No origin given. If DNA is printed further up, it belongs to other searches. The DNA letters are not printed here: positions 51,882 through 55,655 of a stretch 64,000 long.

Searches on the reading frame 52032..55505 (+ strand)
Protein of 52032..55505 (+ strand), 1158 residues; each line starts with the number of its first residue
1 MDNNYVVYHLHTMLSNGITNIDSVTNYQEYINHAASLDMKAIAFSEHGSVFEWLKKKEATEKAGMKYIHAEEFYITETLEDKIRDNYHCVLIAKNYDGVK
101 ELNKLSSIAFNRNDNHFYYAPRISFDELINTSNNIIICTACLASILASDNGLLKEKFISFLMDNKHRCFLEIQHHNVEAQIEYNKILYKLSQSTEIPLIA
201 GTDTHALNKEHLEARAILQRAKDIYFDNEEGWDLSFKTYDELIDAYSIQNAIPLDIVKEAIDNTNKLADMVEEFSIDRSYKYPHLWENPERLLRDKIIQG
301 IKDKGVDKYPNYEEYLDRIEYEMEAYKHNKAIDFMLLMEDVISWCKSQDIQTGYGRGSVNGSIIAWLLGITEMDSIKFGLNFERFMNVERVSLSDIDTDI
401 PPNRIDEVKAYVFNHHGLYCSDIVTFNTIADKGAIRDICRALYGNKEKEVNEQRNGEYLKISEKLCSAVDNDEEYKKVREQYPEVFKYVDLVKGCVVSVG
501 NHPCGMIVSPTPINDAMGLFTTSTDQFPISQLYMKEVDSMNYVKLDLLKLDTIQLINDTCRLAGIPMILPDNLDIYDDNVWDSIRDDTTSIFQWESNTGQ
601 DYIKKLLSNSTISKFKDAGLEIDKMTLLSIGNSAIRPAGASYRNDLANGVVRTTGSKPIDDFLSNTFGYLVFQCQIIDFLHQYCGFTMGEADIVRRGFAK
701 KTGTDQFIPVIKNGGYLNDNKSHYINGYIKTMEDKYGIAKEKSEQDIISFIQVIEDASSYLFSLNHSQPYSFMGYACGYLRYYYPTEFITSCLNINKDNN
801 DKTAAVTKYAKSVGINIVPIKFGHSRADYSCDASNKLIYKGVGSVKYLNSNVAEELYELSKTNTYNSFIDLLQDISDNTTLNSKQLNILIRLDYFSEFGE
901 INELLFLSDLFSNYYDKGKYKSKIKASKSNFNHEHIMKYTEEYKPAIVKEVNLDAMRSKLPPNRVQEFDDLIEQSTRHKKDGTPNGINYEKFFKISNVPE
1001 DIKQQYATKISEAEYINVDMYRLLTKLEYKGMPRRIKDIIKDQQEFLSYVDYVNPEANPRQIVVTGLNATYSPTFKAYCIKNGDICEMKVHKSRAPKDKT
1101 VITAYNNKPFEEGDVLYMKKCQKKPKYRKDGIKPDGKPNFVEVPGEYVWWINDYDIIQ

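Call 11: search_protein_families(library=phrogs, proteins=[window:52032-55505:+], max_evalue=0.00001)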
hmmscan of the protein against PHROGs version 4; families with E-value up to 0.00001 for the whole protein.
window:52032-55505:+ (1158 aa): 9 families
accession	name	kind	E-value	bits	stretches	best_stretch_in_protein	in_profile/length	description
phrog_405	-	DNA, RNA and nucleotide metabolism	3e-219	731.9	1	2-1112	41-1036/1190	DNA polymerase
phrog_11165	-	DNA, RNA and nucleotide metabolism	1.6e-59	202.7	1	310-863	35-578/782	DNA polymerase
phrog_7513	-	unknown function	1.3e-50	173.6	2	3-280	9-308/461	-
phrog_12219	-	DNA, RNA and nucleotide metabolism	1.1e-36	127.5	1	394-939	2-564/823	DNA polymerase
phrog_21652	-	DNA, RNA and nucleotide metabolism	4.7e-35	122.1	1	357-701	35-412/476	DNA polymerase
phrog_11119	-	DNA, RNA and nucleotide metabolism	1.3e-34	121.1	2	793-957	3-162/299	DNA polymerase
phrog_13169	-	DNA, RNA and nucleotide metabolism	5.7e-23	82.5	1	76-391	70-414/463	DNA polymerase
phrog_4335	-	unknown function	1e-10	42.4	1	751-859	22-128/421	-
phrog_11127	-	DNA, RNA and nucleotide metabolism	9.3e-10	39.7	1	312-386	96-170/171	DNA polymerase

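Call 12: search_protein_families(library=pfam, proteins=[window:52032-55505:+], max_evalue=0.001)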
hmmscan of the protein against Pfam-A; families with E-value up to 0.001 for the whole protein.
window:52032-55505:+ (1158 aa): 4 families
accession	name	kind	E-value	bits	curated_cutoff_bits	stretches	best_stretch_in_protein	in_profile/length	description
PF07733.18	DNA_pol3_alpha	-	2.3e-53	181.9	23.9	1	293-548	3-259/260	Bacterial DNA polymerase III alpha NTPase domain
PF02811.25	PHP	-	2.4e-17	64.2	26.4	1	8-145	2-128/164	PHP domain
PF17657.6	DNA_pol3_finger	-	3.7e-12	46.3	22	1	566-702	18-147/166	Bacterial DNA polymerase III alpha subunit finger domain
PF14579.12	HHH_6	-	3.2e-08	34.1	25.6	1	814-900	1-85/90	Helix-hairpin-helix motif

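Call 49: search_dna_similar(query=window:52032-55505:+, collection=phages, mode=protein, max_rows=12)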
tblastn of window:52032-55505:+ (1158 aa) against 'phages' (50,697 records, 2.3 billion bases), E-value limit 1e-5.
Records with a match: 1436; places in all: 1442; records where one place covers at least 80% of the query: 17.
Best place of each record, by identity: <60% 1436.
By first word of the organism name: Pseudomonas 302; Mycobacterium 282; Streptomyces 211; Gordonia 132; Bacillus 99; Bacteriophage 54; Staphylococcus 43; Microbacterium 36; Escherichia 31; Lactococcus 22; and 57 more.
By host as written in the record: Mycobacterium smegmatis mc2 155 204; Pseudomonas aeruginosa 118; - 111; Pseudomonas aeruginosa PAO1 86; Streptomyces griseus ATCC 10137 81; Gordonia terrae 3612 65; Streptomyces lividans JI 1326 44; Mycobacterium smegmatis mc#155 37; and 239 more.
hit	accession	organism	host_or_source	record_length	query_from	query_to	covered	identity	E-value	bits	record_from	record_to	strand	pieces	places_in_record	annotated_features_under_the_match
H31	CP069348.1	Clostridioides phage pCD1602_4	water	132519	3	1154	93%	48.6%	0e+0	1031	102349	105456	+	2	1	record has no annotation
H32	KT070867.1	Bacillus phage PBC2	Bacillus cereus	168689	3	1158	100%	40.5%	0e+0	830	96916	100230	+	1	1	DNA polymerase III alpha subunit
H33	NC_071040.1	Bacillus phage PBC2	Bacillus cereus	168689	3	1158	100%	40.5%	0e+0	830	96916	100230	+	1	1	DNA polymerase III alpha subunit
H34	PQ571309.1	Thomasclavelia phage TR-TP1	Thomasclavelia ramosa YY17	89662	1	969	84%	43.8%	8e-132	753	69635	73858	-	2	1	DNA polymerase (x2) | HNH endonuclease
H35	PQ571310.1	Thomasclavelia phage TR-TP2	Thomasclavelia ramosa YY17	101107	1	969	84%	43.8%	8e-132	753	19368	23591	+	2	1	DNA polymerase (x2) | HNH endonuclease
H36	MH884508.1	Bacillus phage vB_BcoS-136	Bacillus cohnii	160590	3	905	78%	46.5%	0e+0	850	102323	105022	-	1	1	dnaE: DNA polymerase III subunit alpha | putative NHN endonuclease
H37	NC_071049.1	Bacillus phage vB_BcoS-136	Bacillus cohnii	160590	3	905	78%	46.5%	0e+0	850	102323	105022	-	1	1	dnaE: DNA polymerase III subunit alpha | HNH endonuclease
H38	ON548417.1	Bacillus phage vB_BanS-Thrax1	Bacillus anthracis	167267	3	905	78%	46.2%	0e+0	830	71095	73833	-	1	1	DNA polymerase III alpha subunit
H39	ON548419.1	Bacillus phage vB_BanS-Thrax3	Bacillus anthracis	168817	3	905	78%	46.2%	0e+0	830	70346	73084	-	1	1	DNA polymerase III alpha subunit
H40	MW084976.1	Bacillus phage Kirov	Bacillus cereus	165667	4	905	78%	45.9%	0e+0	834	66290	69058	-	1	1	DNA polymerase III alpha subunit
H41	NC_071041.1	Bacillus phage Kirov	Bacillus cereus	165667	4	905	78%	45.9%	0e+0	834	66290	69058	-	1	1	DNA polymerase III alpha subunit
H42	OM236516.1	Bacillus phage FADO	Bacillus subtilis BEST7003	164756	3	905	78%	45.7%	0e+0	835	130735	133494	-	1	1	DNA polymerase III alpha subunit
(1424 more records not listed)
